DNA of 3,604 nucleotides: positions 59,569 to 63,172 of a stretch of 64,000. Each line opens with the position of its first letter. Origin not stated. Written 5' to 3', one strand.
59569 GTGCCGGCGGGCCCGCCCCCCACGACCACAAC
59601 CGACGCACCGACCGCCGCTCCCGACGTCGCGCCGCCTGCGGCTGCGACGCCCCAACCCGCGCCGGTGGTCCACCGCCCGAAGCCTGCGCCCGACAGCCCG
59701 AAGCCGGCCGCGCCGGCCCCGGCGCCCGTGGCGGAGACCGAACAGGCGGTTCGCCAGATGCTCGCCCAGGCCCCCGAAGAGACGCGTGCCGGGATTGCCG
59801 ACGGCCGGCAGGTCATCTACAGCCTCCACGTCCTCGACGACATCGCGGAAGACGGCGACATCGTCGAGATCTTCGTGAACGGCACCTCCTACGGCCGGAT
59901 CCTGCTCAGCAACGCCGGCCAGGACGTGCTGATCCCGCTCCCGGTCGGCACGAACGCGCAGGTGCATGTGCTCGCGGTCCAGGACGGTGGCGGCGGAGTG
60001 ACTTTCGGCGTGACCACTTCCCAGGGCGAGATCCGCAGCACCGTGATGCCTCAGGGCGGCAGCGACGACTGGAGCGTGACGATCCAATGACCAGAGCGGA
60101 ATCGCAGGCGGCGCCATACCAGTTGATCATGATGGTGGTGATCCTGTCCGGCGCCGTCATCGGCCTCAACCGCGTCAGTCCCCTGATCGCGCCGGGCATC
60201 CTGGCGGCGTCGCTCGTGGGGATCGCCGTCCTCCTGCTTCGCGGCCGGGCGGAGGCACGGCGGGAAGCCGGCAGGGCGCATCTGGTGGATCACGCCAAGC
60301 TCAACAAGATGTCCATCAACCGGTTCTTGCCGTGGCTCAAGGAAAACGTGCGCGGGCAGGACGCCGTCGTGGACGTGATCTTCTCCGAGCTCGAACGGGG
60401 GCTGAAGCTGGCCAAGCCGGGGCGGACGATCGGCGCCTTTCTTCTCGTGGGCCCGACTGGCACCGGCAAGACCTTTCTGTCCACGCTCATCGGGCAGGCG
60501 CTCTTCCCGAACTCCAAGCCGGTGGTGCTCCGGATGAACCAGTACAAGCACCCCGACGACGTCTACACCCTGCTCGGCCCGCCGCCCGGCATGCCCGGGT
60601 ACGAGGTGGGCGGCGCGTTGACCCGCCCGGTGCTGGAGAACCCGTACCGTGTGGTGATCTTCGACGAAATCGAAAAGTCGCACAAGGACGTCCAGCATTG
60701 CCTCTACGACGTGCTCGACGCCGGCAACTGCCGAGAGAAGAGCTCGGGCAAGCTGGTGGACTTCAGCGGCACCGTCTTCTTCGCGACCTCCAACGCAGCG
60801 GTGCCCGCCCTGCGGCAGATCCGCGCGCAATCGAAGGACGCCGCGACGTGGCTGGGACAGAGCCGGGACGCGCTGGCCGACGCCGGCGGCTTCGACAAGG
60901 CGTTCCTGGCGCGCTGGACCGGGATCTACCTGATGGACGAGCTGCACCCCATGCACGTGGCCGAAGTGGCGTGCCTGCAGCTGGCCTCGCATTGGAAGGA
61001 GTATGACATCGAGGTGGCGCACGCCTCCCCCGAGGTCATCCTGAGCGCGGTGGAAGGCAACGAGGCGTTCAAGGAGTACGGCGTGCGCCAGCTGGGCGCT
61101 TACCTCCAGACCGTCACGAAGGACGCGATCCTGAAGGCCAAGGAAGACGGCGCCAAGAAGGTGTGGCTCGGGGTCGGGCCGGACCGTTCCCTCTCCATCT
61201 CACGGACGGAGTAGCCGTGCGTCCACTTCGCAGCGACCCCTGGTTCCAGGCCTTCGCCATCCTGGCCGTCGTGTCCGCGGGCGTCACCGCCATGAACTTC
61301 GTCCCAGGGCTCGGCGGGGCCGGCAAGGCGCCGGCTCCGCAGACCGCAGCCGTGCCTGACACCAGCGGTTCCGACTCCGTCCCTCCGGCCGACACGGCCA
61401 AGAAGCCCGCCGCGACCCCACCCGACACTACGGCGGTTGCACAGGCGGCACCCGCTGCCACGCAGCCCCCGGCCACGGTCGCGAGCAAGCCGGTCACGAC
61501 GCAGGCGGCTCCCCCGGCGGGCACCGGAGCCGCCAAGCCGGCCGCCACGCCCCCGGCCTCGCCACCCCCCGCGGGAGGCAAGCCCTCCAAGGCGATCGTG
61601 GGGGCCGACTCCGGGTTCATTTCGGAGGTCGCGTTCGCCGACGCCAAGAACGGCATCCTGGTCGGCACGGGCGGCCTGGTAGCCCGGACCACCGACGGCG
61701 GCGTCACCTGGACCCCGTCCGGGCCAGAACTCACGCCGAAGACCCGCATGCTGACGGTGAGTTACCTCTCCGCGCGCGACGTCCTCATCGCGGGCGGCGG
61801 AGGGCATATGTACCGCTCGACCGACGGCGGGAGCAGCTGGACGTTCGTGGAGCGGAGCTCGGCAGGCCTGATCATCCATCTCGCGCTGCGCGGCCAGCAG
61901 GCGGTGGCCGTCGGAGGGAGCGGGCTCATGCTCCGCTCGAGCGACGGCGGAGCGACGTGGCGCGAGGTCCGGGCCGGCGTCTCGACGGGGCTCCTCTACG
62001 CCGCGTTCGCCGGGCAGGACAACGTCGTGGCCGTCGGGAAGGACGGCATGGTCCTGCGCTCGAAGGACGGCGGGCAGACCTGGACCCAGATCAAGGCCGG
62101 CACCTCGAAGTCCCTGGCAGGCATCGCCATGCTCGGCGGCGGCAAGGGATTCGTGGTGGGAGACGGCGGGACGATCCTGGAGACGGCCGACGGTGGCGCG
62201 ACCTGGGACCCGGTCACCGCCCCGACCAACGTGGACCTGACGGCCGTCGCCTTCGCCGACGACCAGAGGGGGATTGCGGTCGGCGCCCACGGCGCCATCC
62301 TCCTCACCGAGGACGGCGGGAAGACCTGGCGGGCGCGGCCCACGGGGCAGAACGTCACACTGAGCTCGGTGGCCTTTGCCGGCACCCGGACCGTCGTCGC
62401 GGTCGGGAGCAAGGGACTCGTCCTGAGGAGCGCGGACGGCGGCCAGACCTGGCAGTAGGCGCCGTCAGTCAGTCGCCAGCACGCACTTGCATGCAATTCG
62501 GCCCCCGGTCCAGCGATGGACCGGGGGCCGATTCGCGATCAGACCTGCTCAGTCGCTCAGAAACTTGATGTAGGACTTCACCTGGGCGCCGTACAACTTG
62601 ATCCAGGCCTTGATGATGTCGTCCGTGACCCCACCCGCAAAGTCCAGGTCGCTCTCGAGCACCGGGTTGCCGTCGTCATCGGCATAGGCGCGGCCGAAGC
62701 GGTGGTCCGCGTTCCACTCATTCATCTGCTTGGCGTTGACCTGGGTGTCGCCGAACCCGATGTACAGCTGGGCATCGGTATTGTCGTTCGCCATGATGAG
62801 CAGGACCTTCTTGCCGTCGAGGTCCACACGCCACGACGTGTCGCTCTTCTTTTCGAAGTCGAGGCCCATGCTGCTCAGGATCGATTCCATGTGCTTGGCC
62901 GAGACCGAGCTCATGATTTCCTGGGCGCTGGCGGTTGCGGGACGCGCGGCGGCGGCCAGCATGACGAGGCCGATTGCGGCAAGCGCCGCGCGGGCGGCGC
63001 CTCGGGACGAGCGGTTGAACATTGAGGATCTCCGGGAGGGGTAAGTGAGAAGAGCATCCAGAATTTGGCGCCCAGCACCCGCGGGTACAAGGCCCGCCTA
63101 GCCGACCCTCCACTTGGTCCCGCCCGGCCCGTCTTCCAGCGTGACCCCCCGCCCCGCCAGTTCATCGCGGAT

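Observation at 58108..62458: Four-gene operon: two orphan ClpB-NBD2-type AAA+ ATPases alternating with two bitopic envelope proteins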

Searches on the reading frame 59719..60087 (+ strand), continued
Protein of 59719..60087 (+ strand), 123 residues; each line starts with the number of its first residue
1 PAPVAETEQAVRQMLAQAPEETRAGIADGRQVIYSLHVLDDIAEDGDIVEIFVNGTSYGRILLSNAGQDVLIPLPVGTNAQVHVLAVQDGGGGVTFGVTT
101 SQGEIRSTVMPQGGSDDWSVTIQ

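Call 67: find_encoding_contigs(protein=P0228, flank=7000, max_places=1)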
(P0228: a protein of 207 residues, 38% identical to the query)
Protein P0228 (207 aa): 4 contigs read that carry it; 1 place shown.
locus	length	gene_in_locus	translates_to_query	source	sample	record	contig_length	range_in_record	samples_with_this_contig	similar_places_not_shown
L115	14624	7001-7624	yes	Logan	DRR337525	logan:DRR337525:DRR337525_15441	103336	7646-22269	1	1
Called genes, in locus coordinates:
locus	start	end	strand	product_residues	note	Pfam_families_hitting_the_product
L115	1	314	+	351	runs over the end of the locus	PF00849:PseudoU_synth_2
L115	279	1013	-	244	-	PF05116:S6PP (weak), PF08282:Hydrolase_3 (weak)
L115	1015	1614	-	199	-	-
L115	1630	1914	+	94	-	-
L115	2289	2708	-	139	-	-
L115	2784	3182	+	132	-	PF01527:HTH_Tnp_1 (weak), PF13518:HTH_28 (weak)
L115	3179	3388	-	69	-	-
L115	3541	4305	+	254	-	-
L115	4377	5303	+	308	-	-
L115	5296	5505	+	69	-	PF12728:HTH_17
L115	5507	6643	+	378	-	PF00589:Phage_integrase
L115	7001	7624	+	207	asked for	-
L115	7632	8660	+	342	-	-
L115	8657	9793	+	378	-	PF22842:Pel9A-like_beta_helix (faint), PF12708:Pect-lyase_RHGA_epim (weak), PF13229:Beta_helix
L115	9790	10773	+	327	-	PF00158:Sigma54_activat, PF00004:AAA, PF07724:AAA_2, PF07728:AAA_5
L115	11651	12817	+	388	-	PF01839:FG-GAP (faint), PF13517:FG-GAP_3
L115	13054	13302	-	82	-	-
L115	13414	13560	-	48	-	-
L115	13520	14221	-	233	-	PF01464:SLT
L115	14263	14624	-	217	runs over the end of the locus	PF03008:DUF234 (weak)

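Call 68: find_encoding_contigs(protein=P0217, flank=7000, max_places=1)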
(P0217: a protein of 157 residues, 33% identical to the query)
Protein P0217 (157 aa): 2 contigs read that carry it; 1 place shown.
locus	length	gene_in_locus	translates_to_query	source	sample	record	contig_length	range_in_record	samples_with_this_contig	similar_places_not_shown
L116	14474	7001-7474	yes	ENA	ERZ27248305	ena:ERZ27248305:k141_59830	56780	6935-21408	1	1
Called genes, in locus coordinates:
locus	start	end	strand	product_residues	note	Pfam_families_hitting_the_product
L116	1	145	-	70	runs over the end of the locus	-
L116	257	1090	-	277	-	-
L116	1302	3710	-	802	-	PF00498:FHA, PF16697:Yop-YscD_cpl, PF00089:Trypsin, PF13365:Trypsin_2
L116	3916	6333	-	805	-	PF00498:FHA, PF16697:Yop-YscD_cpl, PF00498:FHA, PF16697:Yop-YscD_cpl, PF00005:ABC_tran, PF02463:SMC_N (faint), PF01061:ABC2_membrane, PF12698:ABC2_membrane_3 (weak), +1 more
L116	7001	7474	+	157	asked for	-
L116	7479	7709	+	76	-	-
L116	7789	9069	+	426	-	PF07724:AAA_2, PF07728:AAA_5 (weak)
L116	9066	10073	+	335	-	PF00004:AAA (faint), PF07724:AAA_2, PF07728:AAA_5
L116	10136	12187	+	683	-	PF02534:T4SS-DNA_transf, PF10412:TrwB_AAD_bind, PF12696:TraG-D_C (weak)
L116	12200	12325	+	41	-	-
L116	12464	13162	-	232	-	PF02463:SMC_N (faint), PF00005:ABC_tran, PF13191:AAA_16 (faint), PF13304:AAA_21 (faint)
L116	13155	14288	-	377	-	PF12704:MacB_PCD, PF02687:FtsX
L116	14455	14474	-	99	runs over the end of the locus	-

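Call 87: fold_search(model_id=the predicted structure, library=viral)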
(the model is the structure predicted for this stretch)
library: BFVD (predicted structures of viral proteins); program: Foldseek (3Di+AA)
matches with E <= 10: 1104; with E <= 0.001: 2
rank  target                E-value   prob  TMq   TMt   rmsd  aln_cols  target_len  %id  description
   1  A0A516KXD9            1.5e-04  1.00  0.44  0.38  13.1       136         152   15  (no name in the UniProt tables at hand)
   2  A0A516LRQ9            5.6e-04  1.00  0.52  0.25   5.1       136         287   15  (no name in the UniProt tables at hand)
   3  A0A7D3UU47            2.0e-03  1.00  0.48  0.20   4.0        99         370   15  Caspase [Fadolivirus FV1/VV64]
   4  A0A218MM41            5.6e-03  1.00  0.46  0.10   4.2       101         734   15  Secretion system C-terminal sorting domain-containing protein [uncultured virus]
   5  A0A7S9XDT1            5.9e-03  1.00  0.49  0.13   4.0       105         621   15  Uncharacterized protein [Virus NIOZ-UU157]
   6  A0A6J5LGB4            1.3e-02  1.00  0.44  0.36   9.1       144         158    5  Uncharacterized protein [uncultured Caudovirales phage]
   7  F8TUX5                1.8e-02  0.44  0.20  0.12  13.8        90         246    9  (no name in the UniProt tables at hand)
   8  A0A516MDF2            2.3e-02  1.00  0.54  0.15   5.2       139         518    9  (no name in the UniProt tables at hand)
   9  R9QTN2                2.6e-02  0.41  0.22  0.17  11.1       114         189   14  Uncharacterized protein [Haloarcula sinaiiensis tailed virus 1]
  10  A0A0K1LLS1            3.2e-02  0.63  0.30  0.30  11.4       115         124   10  Uncharacterized protein [Caulobacter phage Sansa]
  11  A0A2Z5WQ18            3.2e-02  0.20  0.19  0.17  22.6       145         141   16  (no name in the UniProt tables at hand)
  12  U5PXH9                3.6e-02  0.99  0.44  0.06   4.8        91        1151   13  Tail fiber protein [Clavibacter phage CN1A]
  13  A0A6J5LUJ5            4.0e-02  0.98  0.43  0.36   5.2       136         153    7  Uncharacterized protein [uncultured Caudovirales phage]
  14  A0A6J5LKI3            4.2e-02  0.99  0.48  0.54   7.1       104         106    8  Uncharacterized protein [uncultured Caudovirales phage]
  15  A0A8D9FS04            4.4e-02  0.99  0.48  0.06   4.0        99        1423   16  Putative signaling protein [uncultured marine phage]
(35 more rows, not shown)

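Call 88: find_encoding_contigs(protein=P0285, flank=7000, max_places=1)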
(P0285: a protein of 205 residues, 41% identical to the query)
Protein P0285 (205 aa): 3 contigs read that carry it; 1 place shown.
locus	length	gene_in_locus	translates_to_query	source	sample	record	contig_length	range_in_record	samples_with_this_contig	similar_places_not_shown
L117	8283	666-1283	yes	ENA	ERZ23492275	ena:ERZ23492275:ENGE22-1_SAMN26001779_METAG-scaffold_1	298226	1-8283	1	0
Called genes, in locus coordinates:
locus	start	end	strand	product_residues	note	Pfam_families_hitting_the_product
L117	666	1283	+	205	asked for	-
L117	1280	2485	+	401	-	PF06309:Torsin (weak), PF00158:Sigma54_activat (weak), PF00004:AAA, PF07724:AAA_2, PF07728:AAA_5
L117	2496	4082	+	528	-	PF08238:Sel1 (faint)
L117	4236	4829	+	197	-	PF02794:HlyC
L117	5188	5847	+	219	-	-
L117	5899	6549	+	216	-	-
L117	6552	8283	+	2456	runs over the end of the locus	PF00353:HemolysinCabind (weak), PF26745:SPM, PF06594:HCBP_related, PF00353:HemolysinCabind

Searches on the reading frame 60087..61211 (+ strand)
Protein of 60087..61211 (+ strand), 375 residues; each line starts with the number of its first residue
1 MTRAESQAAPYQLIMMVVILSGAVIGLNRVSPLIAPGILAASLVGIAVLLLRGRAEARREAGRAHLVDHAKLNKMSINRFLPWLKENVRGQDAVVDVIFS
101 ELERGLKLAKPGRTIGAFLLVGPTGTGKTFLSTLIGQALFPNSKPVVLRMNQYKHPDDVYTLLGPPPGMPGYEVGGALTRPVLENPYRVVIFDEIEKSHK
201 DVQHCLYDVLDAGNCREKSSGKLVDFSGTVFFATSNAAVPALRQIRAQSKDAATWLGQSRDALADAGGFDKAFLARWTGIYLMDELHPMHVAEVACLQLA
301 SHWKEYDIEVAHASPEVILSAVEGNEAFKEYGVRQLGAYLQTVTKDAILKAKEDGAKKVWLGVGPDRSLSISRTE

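Call 7: search_protein_families(library=pfam, proteins=[window:60087-61211:+], max_evalue=0.01)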
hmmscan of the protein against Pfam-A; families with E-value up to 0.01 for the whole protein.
window:60087-61211:+ (375 aa): 4 families
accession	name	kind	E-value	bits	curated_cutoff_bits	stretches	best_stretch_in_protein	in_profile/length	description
PF07724.20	AAA_2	-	4.6e-28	98.8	27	1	114-263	2-151/166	AAA domain (Cdc48 subfamily)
PF07728.20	AAA_5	-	1.9e-09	38.1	22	1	118-237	2-123/139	AAA domain (dynein-related subfamily)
PF00004.35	AAA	-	0.00096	20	21.2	0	119-213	2-95/131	ATPase family associated with various cellular activities (AAA)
PF04851.21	ResIII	-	0.0063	16.9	22.5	0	117-144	25-52/164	Type III restriction enzyme, res subunit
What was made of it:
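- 60087..61214 (+): G3: membrane-anchored paralogue of G1 (375 aa). It has a TM hairpin (residues 9-51, nt 60111-60239) followed by a ClpB-NBD2-type AAA+ module. Walker A and B, sensor-1, Arg finger and sensor-2 are kept. Pore-loop GYVG is replaced by G-M-P-G (residues 168-171, nt 60588-60599). AAA_2 at 5e-28 (call 7).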

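Call 8: search_protein_families(library=ncbifam, proteins=[window:60087-61211:+], max_evalue=0.01)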
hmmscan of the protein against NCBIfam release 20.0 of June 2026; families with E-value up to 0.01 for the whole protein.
window:60087-61211:+ (375 aa): 10 families
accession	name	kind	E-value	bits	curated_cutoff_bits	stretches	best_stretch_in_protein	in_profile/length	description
TIGR03345.1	VI_ClpV1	equivalog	5.2e-39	134.2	884.95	1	78-341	558-824/852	type VI secretion system ATPase TssH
TIGR03346.1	chaperone_ClpB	equivalog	2.7e-38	131.9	1232.1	1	84-348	563-826/853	ATP-dependent chaperone ClpB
NF008118.0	PRK10865.1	equivalog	2.9e-31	108.2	1417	1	84-309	566-794/857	ATP-dependent chaperone ClpB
TIGR02639.1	ClpA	equivalog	6.9e-31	107.2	993.15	1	74-349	445-716/734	ATP-dependent Clp protease ATP-binding subunit ClpA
NF033607.0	disagg_AAA_ClpG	exception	2.5e-27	95.2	1900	1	106-336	613-845/932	AAA family protein disaggregase ClpG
NF033606.1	heat_AAA_ClpK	exception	6e-27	93.9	1900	1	84-301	611-831/949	heat shock survival AAA family ATPase ClpK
NF008263.0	PRK11034.1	equivalog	2.8e-24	85.1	1350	1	84-243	456-613/758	ATP-dependent Clp protease ATP-binding subunit ClpA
NF005304.0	PRK06835.1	equivalog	0.00013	21.1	215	1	116-149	184-217/330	ATP-binding protein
NF038214.1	IS21_help_AAA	equivalog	0.0041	16.8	200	1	118-142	93-117/232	IS21-like element helper ATPase IstB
TIGR02397.1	dnaX_nterm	equivalog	0.0053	16.1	250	0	86-139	14-60/355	DNA polymerase III subunit gamma/tau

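Call 9: search_protein_families(library=padloc, proteins=[window:60087-61211:+], max_evalue=0.01)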
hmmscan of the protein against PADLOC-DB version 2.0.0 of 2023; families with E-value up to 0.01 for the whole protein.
window:60087-61211:+ (375 aa): 3 families
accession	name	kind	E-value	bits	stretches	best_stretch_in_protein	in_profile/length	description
PDLC04606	PDC-M37B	-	3.5e-16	57.4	1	70-238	128-295/390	-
PDLC04605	PDC-M37B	-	6.9e-12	43.2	1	65-236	253-423/518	-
PDLC03838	DolB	-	4.5e-08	30.7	1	68-236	121-277/375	-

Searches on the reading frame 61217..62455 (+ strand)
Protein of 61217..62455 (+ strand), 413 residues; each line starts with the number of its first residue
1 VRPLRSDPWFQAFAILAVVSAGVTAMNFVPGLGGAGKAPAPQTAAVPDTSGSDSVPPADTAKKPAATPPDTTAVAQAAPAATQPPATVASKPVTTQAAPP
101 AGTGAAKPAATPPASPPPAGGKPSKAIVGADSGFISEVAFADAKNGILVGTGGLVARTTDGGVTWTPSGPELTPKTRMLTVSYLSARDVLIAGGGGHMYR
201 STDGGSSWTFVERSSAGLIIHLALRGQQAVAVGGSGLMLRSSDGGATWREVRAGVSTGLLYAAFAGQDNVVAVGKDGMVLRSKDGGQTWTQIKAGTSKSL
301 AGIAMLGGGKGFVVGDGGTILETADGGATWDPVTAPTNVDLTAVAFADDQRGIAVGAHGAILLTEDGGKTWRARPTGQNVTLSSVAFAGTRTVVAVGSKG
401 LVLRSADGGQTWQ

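Call 7: search_protein_families(library=pfam, proteins=[window:61217-62455:+], max_evalue=0.01)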
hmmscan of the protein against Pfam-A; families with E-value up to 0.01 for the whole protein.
window:61217-62455:+ (413 aa): 7 families
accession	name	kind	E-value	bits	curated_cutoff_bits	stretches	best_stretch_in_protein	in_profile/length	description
PF14870.12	PSII_BNR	-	7.9e-36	124.3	27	4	330-413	9-95/303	Photosynthesis system II assembly factor YCF48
PF15902.12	Sortilin-Vps10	-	1.1e-16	61.1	33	3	278-372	2-110/446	Sortilin, neurotensin receptor 3,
PF02012.26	BNR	-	4.5e-15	53.6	27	0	281-290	2-11/12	BNR/Asp-box repeat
PF19755.4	DUF6242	-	4.9e-08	33.5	29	0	267-330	152-217/217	Domain of unknown function (DUF6242)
PF25293.1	Beta-prop_EMC1_N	-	6.9e-05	23.1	34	0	280-399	46-172/219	EMC1 N-terminal beta-propeller domain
PF24316.1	Tli3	-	0.00021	22.1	27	0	356-399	81-123/129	T6SS Tli3 immunity protein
PF13088.12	BNR_2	-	0.00021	21.2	31.4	0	236-293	138-202/277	BNR repeat-like domain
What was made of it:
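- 61217..62458 (+): G4: bitopic protein (413 aa, GTG start). It has a conserved N-terminal anchor (DPWFQ, TM 12-30, N27; nt 61217-61306), a Pro/Ala/Thr linker (33-130) and a seven-bladed BNR/Ycf48-like propeller (131-413, nt 61607-62455). PSII_BNR at 8e-36 (call 7).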

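Call 8: search_protein_families(library=ncbifam, proteins=[window:61217-62455:+], max_evalue=0.01)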
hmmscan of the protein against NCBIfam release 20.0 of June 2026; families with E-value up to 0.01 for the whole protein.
window:61217-62455:+ (413 aa): 4 families
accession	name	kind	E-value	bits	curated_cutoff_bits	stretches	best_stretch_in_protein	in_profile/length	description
NF010237.0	PRK13684.1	equivalog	9e-37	126.8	326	4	329-413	36-122/334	photosynthesis system II assembly factor Ycf48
NF045728.1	glycosyl_F510_1955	equivalog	8.1e-29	100.6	175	2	156-304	75-225/246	F510_1955 family glycosylhydrolase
NF047818.1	LIC11996_lipo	equivalog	0.0007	18.8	350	0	180-215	325-361/422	LIC11996 family lipoprotein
NF053688.1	BamI_Bacteroidota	equivalog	0.0088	15.3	370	0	241-294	190-244/452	BamI family beta-barrel-assembly machinery protein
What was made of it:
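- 61217..62458 (+): Ycf48 equivalog scores 127 bits against a cut-off of 326 (call 8).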

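Call 9: search_protein_families(library=padloc, proteins=[window:61217-62455:+], max_evalue=0.01)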
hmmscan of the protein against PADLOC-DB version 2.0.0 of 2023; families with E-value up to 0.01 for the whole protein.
window:61217-62455:+ (413 aa): 0 families

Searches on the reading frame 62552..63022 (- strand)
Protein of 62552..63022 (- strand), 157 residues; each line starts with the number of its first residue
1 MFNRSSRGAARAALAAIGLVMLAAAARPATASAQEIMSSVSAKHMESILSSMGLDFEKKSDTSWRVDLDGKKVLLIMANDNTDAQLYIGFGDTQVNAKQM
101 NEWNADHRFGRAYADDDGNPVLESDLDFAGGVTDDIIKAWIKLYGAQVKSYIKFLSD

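Call 7: search_protein_families(library=pfam, proteins=[window:62552-63022:-], max_evalue=0.01)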
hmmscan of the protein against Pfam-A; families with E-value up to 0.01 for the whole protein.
window:62552-63022:- (157 aa): 1 family
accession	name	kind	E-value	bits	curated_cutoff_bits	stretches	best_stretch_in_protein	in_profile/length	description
PF10722.14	YbjN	-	5.6e-14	52.9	22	1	43-153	3-122/126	Putative bacterial sensory transduction regulator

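Call 8: search_protein_families(library=ncbifam, proteins=[window:62552-63022:-], max_evalue=0.01)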
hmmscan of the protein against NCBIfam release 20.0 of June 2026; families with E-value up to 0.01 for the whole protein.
window:62552-63022:- (157 aa): 0 families

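Call 9: search_protein_families(library=padloc, proteins=[window:62552-63022:-], max_evalue=0.01)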
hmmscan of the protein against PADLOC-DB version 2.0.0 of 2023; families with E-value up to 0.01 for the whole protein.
window:62552-63022:- (157 aa): 0 families
